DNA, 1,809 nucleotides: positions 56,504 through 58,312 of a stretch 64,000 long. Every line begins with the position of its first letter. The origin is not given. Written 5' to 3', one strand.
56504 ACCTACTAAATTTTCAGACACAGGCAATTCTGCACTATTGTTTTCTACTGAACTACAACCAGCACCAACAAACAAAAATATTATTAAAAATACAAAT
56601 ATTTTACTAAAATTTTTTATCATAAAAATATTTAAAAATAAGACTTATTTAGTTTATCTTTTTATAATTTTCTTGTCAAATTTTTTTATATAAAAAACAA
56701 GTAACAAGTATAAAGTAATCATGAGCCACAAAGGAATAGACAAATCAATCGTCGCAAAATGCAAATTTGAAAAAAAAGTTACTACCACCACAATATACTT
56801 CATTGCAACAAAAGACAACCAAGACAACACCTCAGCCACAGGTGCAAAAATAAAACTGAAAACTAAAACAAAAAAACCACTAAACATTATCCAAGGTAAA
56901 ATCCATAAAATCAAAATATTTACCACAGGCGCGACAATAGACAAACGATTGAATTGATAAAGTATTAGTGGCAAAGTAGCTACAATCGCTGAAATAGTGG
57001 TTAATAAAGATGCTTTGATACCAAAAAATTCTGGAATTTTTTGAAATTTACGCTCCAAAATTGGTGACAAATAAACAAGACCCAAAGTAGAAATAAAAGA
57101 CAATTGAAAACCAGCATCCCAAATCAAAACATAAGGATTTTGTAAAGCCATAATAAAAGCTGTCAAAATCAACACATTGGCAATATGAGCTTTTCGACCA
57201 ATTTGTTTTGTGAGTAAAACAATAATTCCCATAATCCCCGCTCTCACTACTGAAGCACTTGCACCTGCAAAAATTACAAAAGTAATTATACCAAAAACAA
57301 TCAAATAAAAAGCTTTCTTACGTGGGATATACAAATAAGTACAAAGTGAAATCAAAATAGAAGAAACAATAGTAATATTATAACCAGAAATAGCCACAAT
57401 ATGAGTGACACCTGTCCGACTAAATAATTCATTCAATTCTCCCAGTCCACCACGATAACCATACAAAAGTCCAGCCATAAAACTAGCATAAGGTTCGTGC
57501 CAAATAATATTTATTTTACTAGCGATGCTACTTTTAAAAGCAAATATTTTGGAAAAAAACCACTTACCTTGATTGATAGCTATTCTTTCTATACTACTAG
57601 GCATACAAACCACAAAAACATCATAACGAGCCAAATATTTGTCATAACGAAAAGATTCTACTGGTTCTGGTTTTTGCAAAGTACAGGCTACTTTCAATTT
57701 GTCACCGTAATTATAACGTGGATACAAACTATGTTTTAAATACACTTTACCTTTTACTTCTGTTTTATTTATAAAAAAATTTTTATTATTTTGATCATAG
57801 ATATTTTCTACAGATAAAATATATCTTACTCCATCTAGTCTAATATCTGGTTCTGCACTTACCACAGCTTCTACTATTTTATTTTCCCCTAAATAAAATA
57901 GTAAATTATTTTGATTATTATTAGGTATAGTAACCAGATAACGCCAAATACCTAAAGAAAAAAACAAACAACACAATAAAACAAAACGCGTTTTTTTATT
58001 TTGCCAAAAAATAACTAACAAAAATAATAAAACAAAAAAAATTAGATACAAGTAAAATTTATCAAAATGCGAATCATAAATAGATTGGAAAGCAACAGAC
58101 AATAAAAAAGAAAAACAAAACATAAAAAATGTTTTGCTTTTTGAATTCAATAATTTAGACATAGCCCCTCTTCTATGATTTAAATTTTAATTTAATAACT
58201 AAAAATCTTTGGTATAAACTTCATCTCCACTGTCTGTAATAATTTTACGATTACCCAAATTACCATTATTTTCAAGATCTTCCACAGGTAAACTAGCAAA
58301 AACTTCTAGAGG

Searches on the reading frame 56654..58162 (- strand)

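Call 78: search_protein_families(library=pfam, proteins=[window:56654-58162:-], max_evalue=0.00001)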
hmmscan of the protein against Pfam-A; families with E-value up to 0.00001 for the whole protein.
window:56654-58162:- (502 aa): 2 families
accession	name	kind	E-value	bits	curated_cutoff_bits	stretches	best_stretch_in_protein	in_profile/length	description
PF03772.21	Competence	-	1.5e-49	169.2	23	1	232-492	1-264/270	Competence protein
PF13567.11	DUF4131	-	7.9e-21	74.9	31.6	1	36-191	7-162/165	Domain of unknown function (DUF4131)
